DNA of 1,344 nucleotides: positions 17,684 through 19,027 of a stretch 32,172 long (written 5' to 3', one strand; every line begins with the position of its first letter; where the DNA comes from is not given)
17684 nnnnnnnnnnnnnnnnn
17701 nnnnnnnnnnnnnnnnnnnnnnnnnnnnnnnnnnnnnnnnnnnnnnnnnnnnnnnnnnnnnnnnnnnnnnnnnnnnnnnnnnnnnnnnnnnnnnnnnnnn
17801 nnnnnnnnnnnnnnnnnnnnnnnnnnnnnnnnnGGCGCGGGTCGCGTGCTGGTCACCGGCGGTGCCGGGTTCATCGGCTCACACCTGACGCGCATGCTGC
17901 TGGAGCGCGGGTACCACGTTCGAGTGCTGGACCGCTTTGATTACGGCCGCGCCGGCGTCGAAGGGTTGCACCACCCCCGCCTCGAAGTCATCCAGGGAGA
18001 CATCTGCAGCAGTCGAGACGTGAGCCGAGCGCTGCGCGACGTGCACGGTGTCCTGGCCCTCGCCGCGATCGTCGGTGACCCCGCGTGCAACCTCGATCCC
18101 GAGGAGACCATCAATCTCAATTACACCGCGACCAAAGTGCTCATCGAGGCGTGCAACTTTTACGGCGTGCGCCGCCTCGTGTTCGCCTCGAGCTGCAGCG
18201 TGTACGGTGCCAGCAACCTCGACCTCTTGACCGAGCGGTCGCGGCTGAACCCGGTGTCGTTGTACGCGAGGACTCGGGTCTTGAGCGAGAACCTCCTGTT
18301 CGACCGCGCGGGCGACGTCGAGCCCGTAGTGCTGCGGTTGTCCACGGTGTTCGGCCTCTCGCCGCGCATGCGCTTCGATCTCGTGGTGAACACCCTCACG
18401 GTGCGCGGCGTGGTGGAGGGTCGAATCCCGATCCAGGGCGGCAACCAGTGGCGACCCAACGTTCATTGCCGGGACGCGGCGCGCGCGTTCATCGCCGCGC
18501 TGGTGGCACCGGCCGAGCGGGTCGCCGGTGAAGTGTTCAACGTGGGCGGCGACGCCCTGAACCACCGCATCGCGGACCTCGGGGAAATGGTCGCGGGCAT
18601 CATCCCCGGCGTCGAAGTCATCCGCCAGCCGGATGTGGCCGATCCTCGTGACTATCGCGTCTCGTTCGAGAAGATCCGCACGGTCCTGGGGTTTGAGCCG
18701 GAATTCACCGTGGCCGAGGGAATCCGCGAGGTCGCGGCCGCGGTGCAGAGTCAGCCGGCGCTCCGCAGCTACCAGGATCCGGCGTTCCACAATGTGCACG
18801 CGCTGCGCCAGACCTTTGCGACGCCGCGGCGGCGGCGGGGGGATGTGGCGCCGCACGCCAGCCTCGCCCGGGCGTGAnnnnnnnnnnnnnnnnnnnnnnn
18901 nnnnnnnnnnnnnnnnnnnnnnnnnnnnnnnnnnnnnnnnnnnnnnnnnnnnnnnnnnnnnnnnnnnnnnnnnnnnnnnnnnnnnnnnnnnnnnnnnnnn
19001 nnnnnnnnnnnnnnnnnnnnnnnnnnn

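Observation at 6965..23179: The enzyme set predicts an amino-acid or hydroxy-acid-decorated, amidated glycan made without NRPS or ribosomal steps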

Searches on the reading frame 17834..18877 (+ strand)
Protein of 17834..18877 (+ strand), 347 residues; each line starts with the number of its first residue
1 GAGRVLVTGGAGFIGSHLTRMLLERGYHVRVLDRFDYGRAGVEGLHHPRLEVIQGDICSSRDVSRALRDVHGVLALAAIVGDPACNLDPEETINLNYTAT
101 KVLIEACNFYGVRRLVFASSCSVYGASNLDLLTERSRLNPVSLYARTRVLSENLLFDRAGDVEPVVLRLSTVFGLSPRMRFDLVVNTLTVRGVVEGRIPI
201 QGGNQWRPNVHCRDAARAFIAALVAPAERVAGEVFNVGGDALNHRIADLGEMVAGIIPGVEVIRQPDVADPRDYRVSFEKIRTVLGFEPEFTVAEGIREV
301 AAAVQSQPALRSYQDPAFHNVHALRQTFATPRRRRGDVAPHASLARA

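Call 58: search_solved_structures(query=window:17834-18877:+, max_evalue=1e-20, show_alignments=2)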
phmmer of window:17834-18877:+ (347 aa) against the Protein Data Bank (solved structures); distinct sequences matched with E-value up to 1e-20: 10.
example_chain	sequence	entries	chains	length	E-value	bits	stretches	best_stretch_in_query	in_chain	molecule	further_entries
6vo6_A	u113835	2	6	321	7.6e-42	146.7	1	4-307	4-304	Putative sugar-nucleotide epimerase/dehydratease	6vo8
6wjb_A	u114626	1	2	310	3.2e-32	115.1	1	2-249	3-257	NAD-dependent epimerase/dehydratase family protein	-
6wj9_A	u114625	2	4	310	3.1e-31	111.9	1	2-249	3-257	NAD-dependent epimerase/dehydratase family protein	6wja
6kv9_A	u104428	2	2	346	1.6e-24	89.8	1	3-297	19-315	MoeE5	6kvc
8rdg_A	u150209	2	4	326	2e-24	89.5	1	4-189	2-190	SDR family NAD(P)-dependent oxidoreductase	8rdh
6zl6_A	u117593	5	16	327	3.1e-24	88.9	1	4-298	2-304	Epimerase domain-containing protein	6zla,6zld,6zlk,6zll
8rdi_A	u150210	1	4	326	7.1e-24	87.7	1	4-189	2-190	SDR family NAD(P)-dependent oxidoreductase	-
6zlj_A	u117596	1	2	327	1.1e-23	87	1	4-298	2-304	Epimerase domain-containing protein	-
8wxk_A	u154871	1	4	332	9.1e-22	80.7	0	3-295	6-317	UDP-glucose 4-epimerase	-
3icp_A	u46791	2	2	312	4.4e-21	78.5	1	4-302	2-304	NAD-dependent epimerase/dehydratase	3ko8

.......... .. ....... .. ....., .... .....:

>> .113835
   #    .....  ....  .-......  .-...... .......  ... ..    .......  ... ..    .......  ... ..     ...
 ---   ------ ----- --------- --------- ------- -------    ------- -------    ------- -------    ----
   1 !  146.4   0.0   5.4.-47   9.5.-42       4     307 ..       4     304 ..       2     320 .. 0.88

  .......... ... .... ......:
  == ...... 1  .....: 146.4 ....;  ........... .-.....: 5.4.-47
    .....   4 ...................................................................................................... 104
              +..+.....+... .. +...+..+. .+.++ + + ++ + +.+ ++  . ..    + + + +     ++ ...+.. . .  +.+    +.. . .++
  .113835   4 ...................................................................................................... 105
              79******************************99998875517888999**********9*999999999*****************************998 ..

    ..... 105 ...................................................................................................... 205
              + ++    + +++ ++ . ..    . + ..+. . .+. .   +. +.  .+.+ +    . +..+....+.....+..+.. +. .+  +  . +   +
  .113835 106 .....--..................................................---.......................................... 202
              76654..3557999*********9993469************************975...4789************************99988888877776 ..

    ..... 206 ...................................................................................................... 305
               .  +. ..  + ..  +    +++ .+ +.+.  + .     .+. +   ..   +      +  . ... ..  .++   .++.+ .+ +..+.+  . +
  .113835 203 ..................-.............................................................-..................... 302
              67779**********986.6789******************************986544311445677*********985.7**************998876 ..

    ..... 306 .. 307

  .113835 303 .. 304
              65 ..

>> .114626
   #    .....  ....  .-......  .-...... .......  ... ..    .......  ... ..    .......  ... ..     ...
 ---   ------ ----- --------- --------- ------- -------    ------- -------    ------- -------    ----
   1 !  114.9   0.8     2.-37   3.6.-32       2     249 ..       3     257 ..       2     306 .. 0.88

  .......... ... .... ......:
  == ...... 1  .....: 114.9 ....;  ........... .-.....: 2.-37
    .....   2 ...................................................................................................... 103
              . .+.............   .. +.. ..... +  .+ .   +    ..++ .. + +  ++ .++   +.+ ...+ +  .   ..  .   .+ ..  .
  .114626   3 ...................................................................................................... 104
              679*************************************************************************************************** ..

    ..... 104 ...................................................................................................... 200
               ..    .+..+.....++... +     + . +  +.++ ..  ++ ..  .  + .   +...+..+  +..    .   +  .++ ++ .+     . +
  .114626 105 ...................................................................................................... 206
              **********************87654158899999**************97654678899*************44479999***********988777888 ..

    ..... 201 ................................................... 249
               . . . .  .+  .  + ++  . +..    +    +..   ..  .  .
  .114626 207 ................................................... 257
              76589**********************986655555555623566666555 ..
